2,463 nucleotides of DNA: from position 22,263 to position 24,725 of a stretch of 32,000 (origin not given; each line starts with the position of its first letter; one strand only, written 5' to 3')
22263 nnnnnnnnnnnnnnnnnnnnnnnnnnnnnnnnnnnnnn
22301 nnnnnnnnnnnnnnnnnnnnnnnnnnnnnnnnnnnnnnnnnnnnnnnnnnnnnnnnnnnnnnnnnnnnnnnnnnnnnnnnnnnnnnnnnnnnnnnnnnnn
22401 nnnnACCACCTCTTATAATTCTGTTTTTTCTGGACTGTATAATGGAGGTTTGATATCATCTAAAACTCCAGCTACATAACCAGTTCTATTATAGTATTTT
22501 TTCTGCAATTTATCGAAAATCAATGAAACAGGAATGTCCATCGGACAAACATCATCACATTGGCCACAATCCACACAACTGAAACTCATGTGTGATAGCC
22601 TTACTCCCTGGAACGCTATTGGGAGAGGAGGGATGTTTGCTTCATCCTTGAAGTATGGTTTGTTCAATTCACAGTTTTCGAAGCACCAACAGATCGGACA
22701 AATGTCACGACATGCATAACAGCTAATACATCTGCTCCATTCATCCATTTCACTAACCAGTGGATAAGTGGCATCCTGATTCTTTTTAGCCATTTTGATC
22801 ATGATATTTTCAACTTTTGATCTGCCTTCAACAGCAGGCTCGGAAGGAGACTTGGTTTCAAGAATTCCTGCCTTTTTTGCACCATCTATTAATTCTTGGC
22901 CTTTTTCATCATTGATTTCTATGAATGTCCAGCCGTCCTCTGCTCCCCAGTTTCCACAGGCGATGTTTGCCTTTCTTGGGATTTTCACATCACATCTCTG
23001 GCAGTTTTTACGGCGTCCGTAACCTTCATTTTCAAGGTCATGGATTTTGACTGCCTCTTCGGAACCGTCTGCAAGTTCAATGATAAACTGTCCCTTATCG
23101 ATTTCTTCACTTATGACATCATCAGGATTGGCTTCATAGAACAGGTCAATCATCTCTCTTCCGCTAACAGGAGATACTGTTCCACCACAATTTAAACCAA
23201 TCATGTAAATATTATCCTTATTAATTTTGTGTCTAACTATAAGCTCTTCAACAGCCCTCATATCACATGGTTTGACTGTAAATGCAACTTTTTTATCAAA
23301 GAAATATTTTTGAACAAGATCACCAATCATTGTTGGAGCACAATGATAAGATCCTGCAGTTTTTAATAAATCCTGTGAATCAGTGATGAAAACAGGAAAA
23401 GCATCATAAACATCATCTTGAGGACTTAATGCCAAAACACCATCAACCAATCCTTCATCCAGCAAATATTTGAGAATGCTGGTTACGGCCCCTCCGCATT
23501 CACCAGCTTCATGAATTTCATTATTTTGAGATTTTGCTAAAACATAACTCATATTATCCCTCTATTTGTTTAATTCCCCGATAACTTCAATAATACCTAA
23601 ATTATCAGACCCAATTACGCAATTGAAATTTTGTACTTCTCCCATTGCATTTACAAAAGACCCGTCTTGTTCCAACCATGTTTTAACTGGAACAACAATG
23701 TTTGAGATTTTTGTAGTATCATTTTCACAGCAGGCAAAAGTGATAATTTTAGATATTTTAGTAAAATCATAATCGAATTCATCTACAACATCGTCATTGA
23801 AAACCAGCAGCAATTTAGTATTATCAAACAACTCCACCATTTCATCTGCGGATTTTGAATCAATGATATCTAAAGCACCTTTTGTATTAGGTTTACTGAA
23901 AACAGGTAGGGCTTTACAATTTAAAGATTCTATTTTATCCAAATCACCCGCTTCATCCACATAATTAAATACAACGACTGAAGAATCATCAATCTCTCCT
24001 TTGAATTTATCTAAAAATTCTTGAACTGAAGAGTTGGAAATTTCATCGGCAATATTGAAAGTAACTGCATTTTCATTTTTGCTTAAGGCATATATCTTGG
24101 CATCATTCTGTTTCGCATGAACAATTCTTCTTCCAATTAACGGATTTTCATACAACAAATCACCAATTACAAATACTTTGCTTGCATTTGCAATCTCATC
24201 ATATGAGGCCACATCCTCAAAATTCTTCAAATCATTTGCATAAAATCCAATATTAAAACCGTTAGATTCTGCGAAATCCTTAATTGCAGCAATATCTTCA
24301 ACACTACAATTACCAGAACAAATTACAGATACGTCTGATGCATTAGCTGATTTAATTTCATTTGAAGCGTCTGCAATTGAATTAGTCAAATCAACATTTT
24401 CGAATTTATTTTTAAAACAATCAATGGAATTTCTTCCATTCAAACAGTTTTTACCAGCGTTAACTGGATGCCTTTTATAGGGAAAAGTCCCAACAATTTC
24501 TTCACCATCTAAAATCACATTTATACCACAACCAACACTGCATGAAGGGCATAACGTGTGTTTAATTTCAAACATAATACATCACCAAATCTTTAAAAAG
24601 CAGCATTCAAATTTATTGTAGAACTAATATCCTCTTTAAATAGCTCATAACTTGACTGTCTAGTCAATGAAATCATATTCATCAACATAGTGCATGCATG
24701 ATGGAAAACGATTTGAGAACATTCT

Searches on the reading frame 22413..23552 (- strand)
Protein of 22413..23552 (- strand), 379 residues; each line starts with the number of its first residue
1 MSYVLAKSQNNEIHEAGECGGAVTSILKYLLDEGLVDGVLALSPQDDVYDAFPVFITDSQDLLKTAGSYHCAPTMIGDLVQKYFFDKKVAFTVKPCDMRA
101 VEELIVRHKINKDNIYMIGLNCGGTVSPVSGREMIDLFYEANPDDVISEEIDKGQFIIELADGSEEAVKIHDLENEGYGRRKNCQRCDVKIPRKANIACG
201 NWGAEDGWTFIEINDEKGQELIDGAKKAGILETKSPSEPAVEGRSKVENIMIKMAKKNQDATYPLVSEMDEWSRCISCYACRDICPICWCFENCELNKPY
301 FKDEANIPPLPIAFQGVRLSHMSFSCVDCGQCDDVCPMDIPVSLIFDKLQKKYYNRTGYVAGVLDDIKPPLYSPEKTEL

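Call 13: search_protein_families(library=pfam, proteins=[window:22413-23552:-])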
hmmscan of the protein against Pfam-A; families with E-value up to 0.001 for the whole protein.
window:22413-23552:- (379 aa): 7 families
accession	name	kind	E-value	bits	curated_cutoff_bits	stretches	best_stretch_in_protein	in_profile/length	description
PF04432.18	FrhB_FdhB_C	-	3.7e-38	131.2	23.3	1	87-238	2-149/150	Coenzyme F420 hydrogenase/dehydrogenase, beta subunit C terminus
PF04422.18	FrhB_FdhB_N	-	5e-23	81.5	22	1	4-78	2-75/78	Coenzyme F420 hydrogenase/dehydrogenase, beta subunit N-term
PF13183.11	Fer4_8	-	9.2e-07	29.7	27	1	272-340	2-68/68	4Fe-4S dicluster domain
PF13534.11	Fer4_17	-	1.9e-06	28.8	22.2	1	274-340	1-60/61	4Fe-4S dicluster domain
PF00037.32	Fer4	-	2.5e-06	27.5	21.1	0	272-286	5-19/24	4Fe-4S binding domain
PF13187.11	Fer4_9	-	2.9e-05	24.4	27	1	274-339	1-50/52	4Fe-4S dicluster domain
PF12797.12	Fer4_2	-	0.00013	22.2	24.5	0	271-286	6-21/22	4Fe-4S binding domain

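Call 50: search_protein_families(library=ncbifam, proteins=[window:22413-23552:-], max_evalue=0.01)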
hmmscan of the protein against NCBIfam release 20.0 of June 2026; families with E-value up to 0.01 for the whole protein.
window:22413-23552:- (379 aa): 18 families
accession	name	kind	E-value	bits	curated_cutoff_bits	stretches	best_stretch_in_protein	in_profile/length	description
NF006807.0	PRK09325.1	subfamily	2.8e-34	118.5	269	1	3-260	10-269/283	coenzyme F420-reducing hydrogenase subunit beta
TIGR03289.1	frhB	equivalog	4.1e-30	104.8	331.5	1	4-259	8-265/275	coenzyme F420 hydrogenase subunit beta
NF040616.1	F420_dehyd_FpoF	exception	1.3e-21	76.9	475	1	16-263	89-325/337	F420H2 dehydrogenase subunit FpoF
NF006808.0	PRK09326.1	equivalog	2e-21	76.2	444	1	16-266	90-329/341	F420H2 dehydrogenase subunit F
TIGR02910.1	sulfite_red_A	equivalog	2.8e-07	30.1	323.15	2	325-351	302-328/334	anaerobic sulfite reductase subunit AsrA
NF045670.1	quin_L_LdhH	equivalog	6.3e-07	28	800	1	267-358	298-388/706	L-lactate dehydrogenase (quinone) large subunit LdhH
TIGR00273.1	TIGR00273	equivalog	3.9e-06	26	444.8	1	265-353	285-372/432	LutB/LldF family L-lactate oxidation iron-sulfur protein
NF045663.1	diclust_near_Sec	equivalog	3e-05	22.3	530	1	251-351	281-380/759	pyridine nucleotide-disulfide oxidoreductase/dicluster-binding protein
TIGR01971.1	NuoI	subfamily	8.3e-05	22.2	113.05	0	325-339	82-96/121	NADH-quinone oxidoreductase, chain I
NF004898.0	PRK06259.1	equivalog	8.8e-05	21.3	385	1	180-352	53-215/488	fumarate reductase (CoM/CoB) subunit TfrB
NF040829.1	sulfhyd_ShyB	equivalog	0.00037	19.6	690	0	322-349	302-329/334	NAD(P)-dependent hydrogenase/sulfhydrogenase 2 subunit beta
NF004914.0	PRK06273.1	equivalog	0.0005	19.9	163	0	266-293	87-113/167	ferredoxin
NF038196.1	ferrodoxin_EFR1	subfamily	0.0016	18.6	75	0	322-339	182-199/242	EFR1 family ferrodoxin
NF040763.1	FeFe_hydrog_A6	exception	0.0022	16.4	765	1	257-338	127-202/571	NADH-dependent [FeFe] hydrogenase, group A6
TIGR02512.1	FeFe_hydrog_A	subfamily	0.0029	16.5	405.95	1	271-339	5-65/375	[FeFe] hydrogenase, group A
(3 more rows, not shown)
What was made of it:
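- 21997..24943 (-): Operon elpX/flpE (24593-24943), elpA/flpC (23562-24575, a truncated FdhA), elpB/flpB (22413-23552) and elpC/flpD (21997-22401), whose trailer is unit B. Pfam and NCBIfam hits (calls 13, 50).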

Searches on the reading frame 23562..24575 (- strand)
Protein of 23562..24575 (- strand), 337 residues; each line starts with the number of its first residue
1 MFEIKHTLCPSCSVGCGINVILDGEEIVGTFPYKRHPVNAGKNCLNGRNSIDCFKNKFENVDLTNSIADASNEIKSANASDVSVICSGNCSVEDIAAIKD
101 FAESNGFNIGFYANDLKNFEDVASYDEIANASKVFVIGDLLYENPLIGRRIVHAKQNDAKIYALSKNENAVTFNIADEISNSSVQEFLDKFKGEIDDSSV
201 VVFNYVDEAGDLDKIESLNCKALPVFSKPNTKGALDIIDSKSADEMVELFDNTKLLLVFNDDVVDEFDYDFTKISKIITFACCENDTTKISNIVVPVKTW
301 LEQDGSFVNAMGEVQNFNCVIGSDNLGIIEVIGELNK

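Call 13: search_protein_families(library=pfam, proteins=[window:23562-24575:-])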
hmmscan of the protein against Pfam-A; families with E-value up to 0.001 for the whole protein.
window:23562-24575:- (337 aa): 2 families
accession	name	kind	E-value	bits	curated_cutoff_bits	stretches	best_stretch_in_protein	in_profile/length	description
PF04879.21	Molybdop_Fe4S4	-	2.2e-14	53.6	22.7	1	5-52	4-51/55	Molybdopterin oxidoreductase Fe4S4 domain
PF00384.28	Molybdopterin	-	4e-11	43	24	1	243-321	244-334/353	Molybdopterin oxidoreductase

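Call 50: search_protein_families(library=ncbifam, proteins=[window:23562-24575:-], max_evalue=0.01)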
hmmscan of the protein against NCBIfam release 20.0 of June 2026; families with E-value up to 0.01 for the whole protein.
window:23562-24575:- (337 aa): 6 families
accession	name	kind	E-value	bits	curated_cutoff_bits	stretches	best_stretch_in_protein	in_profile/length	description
TIGR01591.1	Fdh-alpha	equivalog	9.2e-17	60.4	666.25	2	7-56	1-50/672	formate dehydrogenase subunit alpha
TIGR01973.1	NuoG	equivalog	8.8e-16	57.8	470.05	2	5-175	215-409/606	NADH-quinone oxidoreductase subunit NuoG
NF010055.0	PRK13532.1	equivalog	0.00048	18.5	904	0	6-47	44-85/830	nitrate reductase catalytic subunit NapA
NF047855.1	AssmNtatRedNasC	equivalog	0.00081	17.8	1100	0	4-51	20-69/708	assimilatory nitrate reductase catalytic subunit NasC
NF041513.1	formate_DH_Act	exception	0.003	15.4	1400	1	5-53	43-91/1067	formate dehydrogenase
TIGR01706.1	NAPA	equivalog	0.0045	15.3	930.55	0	6-47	44-85/830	periplasmic nitrate reductase subunit alpha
